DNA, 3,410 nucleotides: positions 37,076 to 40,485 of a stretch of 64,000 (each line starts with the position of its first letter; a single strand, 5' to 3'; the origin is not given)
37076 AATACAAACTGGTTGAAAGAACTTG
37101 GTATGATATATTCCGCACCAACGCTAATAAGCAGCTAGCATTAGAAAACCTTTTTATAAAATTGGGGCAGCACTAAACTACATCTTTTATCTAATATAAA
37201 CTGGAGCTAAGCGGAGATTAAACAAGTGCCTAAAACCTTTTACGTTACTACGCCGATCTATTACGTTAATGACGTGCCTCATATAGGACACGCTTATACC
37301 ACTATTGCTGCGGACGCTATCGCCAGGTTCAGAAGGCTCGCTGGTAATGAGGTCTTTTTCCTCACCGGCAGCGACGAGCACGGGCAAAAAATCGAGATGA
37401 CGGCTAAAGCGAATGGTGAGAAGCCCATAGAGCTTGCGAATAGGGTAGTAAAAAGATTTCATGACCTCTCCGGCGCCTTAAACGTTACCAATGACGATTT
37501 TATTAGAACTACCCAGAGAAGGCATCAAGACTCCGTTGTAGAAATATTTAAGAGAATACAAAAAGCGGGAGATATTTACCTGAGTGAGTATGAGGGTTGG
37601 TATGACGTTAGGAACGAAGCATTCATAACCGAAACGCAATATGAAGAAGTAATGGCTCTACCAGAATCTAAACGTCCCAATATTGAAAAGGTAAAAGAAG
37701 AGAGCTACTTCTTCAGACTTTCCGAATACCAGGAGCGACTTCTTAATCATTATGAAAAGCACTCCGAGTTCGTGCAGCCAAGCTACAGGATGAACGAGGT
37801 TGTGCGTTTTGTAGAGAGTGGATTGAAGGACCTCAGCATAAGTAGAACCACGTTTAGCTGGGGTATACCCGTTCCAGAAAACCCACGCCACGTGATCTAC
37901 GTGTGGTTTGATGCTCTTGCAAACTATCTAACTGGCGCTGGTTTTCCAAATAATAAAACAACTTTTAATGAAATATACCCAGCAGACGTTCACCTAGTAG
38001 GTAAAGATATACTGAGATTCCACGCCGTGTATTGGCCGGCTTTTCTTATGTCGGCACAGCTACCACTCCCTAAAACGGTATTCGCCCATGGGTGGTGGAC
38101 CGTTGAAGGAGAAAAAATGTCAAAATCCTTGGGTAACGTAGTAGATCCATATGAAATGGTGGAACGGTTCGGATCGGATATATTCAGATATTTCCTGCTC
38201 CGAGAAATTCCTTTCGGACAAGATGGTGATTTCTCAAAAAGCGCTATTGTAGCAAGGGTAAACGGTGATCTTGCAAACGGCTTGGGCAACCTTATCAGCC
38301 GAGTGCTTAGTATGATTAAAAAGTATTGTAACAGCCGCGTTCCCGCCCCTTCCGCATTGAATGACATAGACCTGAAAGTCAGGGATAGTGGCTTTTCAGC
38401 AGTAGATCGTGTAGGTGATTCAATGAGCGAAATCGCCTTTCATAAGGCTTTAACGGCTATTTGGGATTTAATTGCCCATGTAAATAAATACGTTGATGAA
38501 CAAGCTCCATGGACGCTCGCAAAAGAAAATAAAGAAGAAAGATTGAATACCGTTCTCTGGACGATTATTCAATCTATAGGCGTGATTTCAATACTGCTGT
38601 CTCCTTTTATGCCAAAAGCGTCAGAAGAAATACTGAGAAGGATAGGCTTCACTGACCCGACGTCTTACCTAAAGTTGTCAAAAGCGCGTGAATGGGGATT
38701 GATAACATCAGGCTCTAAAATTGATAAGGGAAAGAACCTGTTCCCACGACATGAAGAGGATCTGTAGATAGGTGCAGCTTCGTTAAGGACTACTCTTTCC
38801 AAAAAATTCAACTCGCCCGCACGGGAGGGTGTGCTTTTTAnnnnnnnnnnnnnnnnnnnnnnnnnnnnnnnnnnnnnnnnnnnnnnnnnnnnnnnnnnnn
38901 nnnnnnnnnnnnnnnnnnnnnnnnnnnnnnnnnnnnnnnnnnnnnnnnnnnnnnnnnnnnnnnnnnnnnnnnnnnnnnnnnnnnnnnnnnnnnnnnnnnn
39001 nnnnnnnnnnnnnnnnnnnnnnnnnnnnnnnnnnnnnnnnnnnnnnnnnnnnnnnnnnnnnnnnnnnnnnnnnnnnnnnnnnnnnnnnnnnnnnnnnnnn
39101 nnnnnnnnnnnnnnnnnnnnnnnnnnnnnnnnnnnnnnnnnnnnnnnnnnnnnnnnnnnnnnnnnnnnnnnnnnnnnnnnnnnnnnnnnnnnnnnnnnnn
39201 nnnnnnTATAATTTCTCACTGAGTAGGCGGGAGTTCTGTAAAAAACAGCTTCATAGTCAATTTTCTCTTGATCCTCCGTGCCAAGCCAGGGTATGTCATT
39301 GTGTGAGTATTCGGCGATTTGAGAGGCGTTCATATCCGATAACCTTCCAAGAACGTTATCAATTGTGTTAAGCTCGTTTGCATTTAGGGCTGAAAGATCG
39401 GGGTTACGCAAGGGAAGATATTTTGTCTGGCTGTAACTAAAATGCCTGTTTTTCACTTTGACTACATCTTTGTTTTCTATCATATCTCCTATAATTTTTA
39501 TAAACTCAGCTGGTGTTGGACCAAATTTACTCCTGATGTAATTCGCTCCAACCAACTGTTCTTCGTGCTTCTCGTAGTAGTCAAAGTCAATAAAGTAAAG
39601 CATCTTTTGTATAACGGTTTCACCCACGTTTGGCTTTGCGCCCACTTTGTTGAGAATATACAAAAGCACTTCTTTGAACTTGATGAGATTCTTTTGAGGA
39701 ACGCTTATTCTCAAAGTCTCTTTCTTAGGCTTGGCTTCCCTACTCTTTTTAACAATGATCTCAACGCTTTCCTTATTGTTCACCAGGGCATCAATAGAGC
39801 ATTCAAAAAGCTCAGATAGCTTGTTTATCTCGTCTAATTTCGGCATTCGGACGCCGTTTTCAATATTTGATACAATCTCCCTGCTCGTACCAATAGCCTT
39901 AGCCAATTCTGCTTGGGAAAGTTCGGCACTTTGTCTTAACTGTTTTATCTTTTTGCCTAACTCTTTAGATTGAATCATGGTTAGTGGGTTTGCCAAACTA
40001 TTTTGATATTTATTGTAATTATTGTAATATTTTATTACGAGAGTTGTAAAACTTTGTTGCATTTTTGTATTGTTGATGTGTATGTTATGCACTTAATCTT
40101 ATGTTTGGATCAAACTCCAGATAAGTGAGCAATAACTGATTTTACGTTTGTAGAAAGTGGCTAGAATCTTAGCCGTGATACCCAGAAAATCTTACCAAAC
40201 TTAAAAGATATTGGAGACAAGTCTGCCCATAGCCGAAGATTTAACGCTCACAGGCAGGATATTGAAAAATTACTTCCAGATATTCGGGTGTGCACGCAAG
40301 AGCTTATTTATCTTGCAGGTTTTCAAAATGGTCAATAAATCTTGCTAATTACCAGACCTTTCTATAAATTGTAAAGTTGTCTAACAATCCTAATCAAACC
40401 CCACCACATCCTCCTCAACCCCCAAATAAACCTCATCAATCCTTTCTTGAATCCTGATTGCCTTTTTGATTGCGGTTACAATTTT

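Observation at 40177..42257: Small defence islet next to metG: an intact type II R-M pair flanked by decayed RM remnants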

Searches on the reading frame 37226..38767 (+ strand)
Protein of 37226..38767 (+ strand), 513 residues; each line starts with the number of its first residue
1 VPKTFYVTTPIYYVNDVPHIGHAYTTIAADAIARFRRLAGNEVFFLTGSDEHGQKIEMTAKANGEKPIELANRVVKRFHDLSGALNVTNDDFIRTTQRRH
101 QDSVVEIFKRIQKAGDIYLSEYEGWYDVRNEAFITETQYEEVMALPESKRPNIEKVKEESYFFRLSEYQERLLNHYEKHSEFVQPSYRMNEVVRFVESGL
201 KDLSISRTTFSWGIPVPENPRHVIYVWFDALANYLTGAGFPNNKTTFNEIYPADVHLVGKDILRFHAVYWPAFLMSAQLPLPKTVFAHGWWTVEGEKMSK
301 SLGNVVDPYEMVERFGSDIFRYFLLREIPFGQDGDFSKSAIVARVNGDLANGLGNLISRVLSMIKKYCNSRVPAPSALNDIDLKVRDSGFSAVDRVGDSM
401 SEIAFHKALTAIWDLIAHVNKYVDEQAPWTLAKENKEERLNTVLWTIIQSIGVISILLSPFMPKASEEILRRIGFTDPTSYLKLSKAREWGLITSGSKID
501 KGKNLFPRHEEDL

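Call 3: search_protein_families(library=pfam, proteins=[window:37226-38767:+], max_evalue=1)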
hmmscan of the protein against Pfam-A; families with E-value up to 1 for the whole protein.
window:37226-38767:+ (513 aa): 8 families
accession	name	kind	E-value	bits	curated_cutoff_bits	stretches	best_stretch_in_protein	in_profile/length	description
PF09334.17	tRNA-synt_1g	-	1.2e-109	367.2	20.1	1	5-361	1-391/391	tRNA synthetases class I (M)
PF00133.28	tRNA-synt_1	-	1.3e-32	113.6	22.7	2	222-333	297-410/414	tRNA synthetases class I (I, L, M and V)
PF01406.26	tRNA-synt_1e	-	1.4e-19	71.1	27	2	14-163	19-168/301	tRNA synthetases class I (C) catalytic domain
PF19303.5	Anticodon_3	-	9.3e-11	42.3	23.5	1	391-509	20-135/152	Anticodon binding domain of methionyl tRNA ligase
PF08264.19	Anticodon_1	-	1.5e-07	31.9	25.1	1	392-473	11-93/148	Anticodon-binding domain of tRNA ligase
PF01921.24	tRNA-synt_1f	-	0.0031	16.9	27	1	289-329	273-314/360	tRNA synthetases class I (K)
PF01751.28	Toprim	-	0.17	12.5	23.1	1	25-65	34-81/96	Toprim domain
PF11844.13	DUF3364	-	0.56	10.9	27.4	0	152-195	4-46/56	Domain of unknown function (DUF3364)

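Call 17: find_related_loci(query=window:37226-38767:+, collection=genome_contigs, flank=10000)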
Query window:37226-38767:+ (513 aa) in genome_contigs; peptide patterns used: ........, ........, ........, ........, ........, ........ (x = any residue, [..] = any of these).
599 stretches matched a pattern (row limit reached: there are more); 582 encode a relative of the query (tblastn E <= 1e-3); the best 80 are kept; 80 distinct loci.
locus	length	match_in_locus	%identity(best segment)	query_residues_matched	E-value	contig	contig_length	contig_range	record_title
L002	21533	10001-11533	75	1-511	0e+0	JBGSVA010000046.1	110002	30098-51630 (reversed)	MAG: Thermodesulfobacteriota bacterium isolate JTS-AC446 k141_3321846, whole genome shotgun sequence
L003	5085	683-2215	72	1-511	0e+0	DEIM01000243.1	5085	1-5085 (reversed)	MAG TPA_asm: Candidatus Dadabacteria bacterium UBA2774 UBA2774_contig_56815, whole genome shotgun sequence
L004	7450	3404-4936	74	1-511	0e+0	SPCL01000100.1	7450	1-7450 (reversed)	MAG: Thermodesulfobacteriales bacterium isolate das_tool.metabat2.12 k141_1979421, whole genome shotgun sequence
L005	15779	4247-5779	73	1-511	0e+0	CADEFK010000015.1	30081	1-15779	uncultured bacterium isolate Candidatus Dadabacteria sp. RBC041 genome assembly, contig: MAG041_15, whole genome shotgun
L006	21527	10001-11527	73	1-511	0e+0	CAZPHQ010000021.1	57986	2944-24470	MAG TPA_asm: uncultured Spirochaetia bacterium isolate SRP077602_co3_46 genome assembly, contig: NODE_405_length_57986_c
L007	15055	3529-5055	72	1-511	0e+0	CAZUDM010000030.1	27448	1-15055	MAG TPA_asm: uncultured Spirochaetia bacterium isolate binchicken_co179_138 genome assembly, contig: NODE_4027_length_27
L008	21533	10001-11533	70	1-511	0e+0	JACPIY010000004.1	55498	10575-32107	MAG: Deltaproteobacteria bacterium isolate NC_groundwater_453_Ag_B-0.1um_42_10 S34_3B_scaffold_6061, whole genome shotgu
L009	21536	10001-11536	67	1-512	0e+0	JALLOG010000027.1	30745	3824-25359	Desulfobacterota bacterium AH_259_B03_O07 NODE_27_length_30745_cov_1820.33, whole genome shotgun sequence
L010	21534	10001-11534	76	1-511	0e+0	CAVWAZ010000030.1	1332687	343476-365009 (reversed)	MAG: uncultured delta proteobacterium isolate MFD09730.bin.2.52 genome assembly, contig: contig_6045, whole genome shotg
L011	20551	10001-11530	65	1-510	0e+0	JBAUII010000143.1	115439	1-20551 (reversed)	MAG: Thermodesulfobacteriota bacterium isolate MFD09513_ilm_asm_bin6 k127_60684, whole genome shotgun sequence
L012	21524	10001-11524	63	1-508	0e+0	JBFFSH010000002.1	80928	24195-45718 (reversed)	MAG: Thermodesulfobacteriota bacterium isolate Mix_mud21.2022.07.37 k141_737650_length_80928_cov_20.9061, whole genome s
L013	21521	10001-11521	64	3-512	0e+0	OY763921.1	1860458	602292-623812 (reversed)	MAG: Thermodesulfobacteriota bacterium isolate 558d1e46-7206-424d-903a-c7a0170f7b97 genome assembly, chromosome: 1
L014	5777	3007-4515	64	3-508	0e+0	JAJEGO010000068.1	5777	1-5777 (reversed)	MAG: Candidatus Dadabacteria bacterium isolate p16x57bins.17 k141_774098, whole genome shotgun sequence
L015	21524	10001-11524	63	1-512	0e+0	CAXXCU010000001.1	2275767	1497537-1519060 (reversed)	MAG: Thermodesulfobacteriota bacterium isolate 4efedf9e-3e77-46ca-ab62-2aefeacd466c genome assembly, contig: contig_1, w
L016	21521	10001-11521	63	3-512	0e+0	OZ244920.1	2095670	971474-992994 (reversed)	MAG: Thermodesulfobacteriota bacterium isolate b9bca27b-65d2-4e2f-9395-4ed0975bd336 genome assembly, chromosome: 1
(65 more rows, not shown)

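Call 88: search_protein_families(library=pfam, proteins=[L004:4948-6027:-, L004:6088-6669:-, L010:11754-12485:+], max_evalue=0.001)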
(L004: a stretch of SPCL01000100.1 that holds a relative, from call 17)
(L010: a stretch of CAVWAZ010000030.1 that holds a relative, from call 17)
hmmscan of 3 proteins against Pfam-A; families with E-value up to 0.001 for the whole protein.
L004:4948-6027:- (359 aa): 11 families
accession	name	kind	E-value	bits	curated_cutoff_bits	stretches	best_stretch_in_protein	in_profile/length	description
PF21320.3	HTH_65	-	1.7e-35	121.4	24.1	1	28-102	1-75/75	Rv2258c-like winged HTH domain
PF13847.12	Methyltransf_31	-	8.7e-28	97.3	27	1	176-291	2-114/145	Methyltransferase domain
PF08242.18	Methyltransf_12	-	9.5e-19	68.4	30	1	182-276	1-97/98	Methyltransferase domain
PF13489.12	Methyltransf_23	-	4.2e-18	66.1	27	1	168-301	13-138/164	Methyltransferase domain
PF13649.12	Methyltransf_25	-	2.1e-17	64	27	1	181-275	1-97/97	Methyltransferase domain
PF08241.18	Methyltransf_11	-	1.1e-13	52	21.2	1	183-278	2-94/95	Methyltransferase domain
PF05175.20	MTS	-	2.1e-09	37.7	23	1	172-259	24-113/170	Methyltransferase small domain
PF02390.23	Methyltransf_4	-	1.3e-08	35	24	1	180-236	4-60/173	Putative methyltransferase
PF02353.26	CMAS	-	6.8e-08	32.6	27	1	174-294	59-179/273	Mycolic acid cyclopropane synthetase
PF00891.24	Methyltransf_2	-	3.4e-06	27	22.3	1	175-290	60-175/210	O-methyltransferase domain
PF01209.24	Ubie_methyltran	-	5.1e-06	26.5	20.1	1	176-280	46-152/233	ubiE/COQ5 methyltransferase family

L004:6088-6669:- (193 aa): 3 families
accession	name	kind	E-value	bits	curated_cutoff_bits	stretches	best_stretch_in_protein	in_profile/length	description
PF00440.29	TetR_N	-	2.6e-14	53.2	24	1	13-55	1-43/47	Bacterial regulatory proteins, tetR family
PF16925.10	TetR_C_13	-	4.4e-12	46.8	27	1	83-186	3-107/109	Tetracyclin repressor-like, C-terminal domain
PF21993.1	TetR_C_13_2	-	6.6e-05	23.5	27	1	82-185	2-101/103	Transcriptional regulator LmrA/YxaF-like, C-terminal domain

L010:11754-12485:+ (243 aa): 1 family
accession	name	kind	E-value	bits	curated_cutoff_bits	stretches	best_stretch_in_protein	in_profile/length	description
PF07963.17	N_methyl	-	3.1e-05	23.8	21.2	1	13-37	2-26/27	Prokaryotic N-terminal methylation motif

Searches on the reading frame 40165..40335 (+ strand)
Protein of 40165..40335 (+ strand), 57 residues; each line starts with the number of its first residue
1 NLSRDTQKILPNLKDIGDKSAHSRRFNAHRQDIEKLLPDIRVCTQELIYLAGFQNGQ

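Call 38: search_protein_families(library=pfam, proteins=[window:40165-40335:+], max_evalue=10)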
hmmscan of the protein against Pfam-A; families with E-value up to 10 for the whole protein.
seq(57 aa): 1 family
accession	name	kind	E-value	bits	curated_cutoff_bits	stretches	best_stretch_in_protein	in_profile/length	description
PF13643.11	DUF4145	-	0.14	12.7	23.1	1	4-37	52-84/88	Domain of unknown function (DUF4145)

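Call 56: search_protein_representatives(protein=window:40165-40335:+)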
Query: 57 residues. Proteins with E-value up to 0.001 (for the whole library): 263; up to 1e-10: 11; up to 1e-30: 0. The best 150 are listed.
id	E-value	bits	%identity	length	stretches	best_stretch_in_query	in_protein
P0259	1.5e-15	72.0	69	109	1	1-52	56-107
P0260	1.6e-13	65.7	67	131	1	1-52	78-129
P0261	2.1e-13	65.4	58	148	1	1-53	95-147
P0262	8.1e-12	60.4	62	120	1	1-53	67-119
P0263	8.6e-12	60.3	55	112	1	1-53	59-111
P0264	9.5e-12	60.2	56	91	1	1-55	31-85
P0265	2.5e-11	58.9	63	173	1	2-52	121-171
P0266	3.5e-11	58.4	57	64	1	1-53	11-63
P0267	3.9e-11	58.3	63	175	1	1-52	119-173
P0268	4.0e-11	58.3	59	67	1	2-52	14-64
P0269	1.0e-10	57.0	64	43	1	13-54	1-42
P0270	1.4e-10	56.6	54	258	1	2-53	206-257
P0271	1.5e-10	56.5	53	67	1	1-53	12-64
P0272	1.6e-10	56.4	49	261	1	1-53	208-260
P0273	3.0e-10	55.5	63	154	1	1-51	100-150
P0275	5.3e-10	54.8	64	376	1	2-51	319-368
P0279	1.7e-09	53.2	52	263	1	1-56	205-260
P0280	2.0e-09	53.0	55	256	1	1-53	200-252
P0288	5.6e-09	51.6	57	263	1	1-51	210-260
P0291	6.7e-09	51.3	54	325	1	3-54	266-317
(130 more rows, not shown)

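Call 57: search_protein_families(library=pfam, proteins=[P0270, P0272, P0279, P0280, P0275, P0265, P0261, P0259, P0288, P0291], max_evalue=0.01)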
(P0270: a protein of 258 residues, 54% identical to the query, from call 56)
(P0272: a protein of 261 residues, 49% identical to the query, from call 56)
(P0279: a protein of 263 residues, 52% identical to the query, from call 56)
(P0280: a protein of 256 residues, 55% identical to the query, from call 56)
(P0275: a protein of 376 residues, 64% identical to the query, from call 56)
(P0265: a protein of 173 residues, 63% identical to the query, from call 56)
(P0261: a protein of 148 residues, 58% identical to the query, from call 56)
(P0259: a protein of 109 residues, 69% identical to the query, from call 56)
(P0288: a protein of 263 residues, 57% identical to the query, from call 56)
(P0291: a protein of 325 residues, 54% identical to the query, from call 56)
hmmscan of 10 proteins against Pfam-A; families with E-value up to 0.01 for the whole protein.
P0270 (258 aa): 1 family
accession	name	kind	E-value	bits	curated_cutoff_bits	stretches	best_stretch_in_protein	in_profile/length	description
PF13643.11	DUF4145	-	2.4e-05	24.8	23.1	1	153-240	11-83/88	Domain of unknown function (DUF4145)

P0272 (261 aa): 1 family
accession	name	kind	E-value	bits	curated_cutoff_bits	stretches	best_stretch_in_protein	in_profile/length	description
PF13643.11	DUF4145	-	8.8e-07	29.3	23.1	1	153-244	10-84/88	Domain of unknown function (DUF4145)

P0279 (263 aa): 1 family
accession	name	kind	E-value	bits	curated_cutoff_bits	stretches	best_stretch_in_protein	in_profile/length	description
PF13643.11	DUF4145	-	0.0002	21.8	23.1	1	143-240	2-83/88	Domain of unknown function (DUF4145)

P0280 (256 aa): 0 families

P0275 (376 aa): 1 family
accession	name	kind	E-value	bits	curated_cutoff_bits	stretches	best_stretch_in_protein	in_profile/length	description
PF13643.11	DUF4145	-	4.9e-05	23.7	23.1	1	262-350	9-80/88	Domain of unknown function (DUF4145)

P0265 (173 aa): 1 family
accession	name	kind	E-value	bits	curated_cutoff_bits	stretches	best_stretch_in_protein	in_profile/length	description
PF13643.11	DUF4145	-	1.5e-05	25.4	23.1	1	68-144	11-73/88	Domain of unknown function (DUF4145)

P0261 (148 aa): 2 families
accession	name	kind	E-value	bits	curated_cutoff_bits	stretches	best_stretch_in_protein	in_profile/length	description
PF08238.18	Sel1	-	1.1e-05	26.3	30.7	1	1-25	10-34/36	Sel1 repeat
PF13643.11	DUF4145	-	0.00048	20.6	23.1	1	44-129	12-82/88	Domain of unknown function (DUF4145)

P0259 (109 aa): 0 families

P0288 (263 aa): 1 family
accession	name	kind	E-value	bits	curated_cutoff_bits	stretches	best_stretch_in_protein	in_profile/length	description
PF13643.11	DUF4145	-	2e-05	25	23.1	1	151-240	5-78/88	Domain of unknown function (DUF4145)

P0291 (325 aa): 1 family
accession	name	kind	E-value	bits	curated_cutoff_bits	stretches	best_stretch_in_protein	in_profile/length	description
PF13643.11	DUF4145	-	0.00083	19.8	23.1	1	210-288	9-73/88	Domain of unknown function (DUF4145)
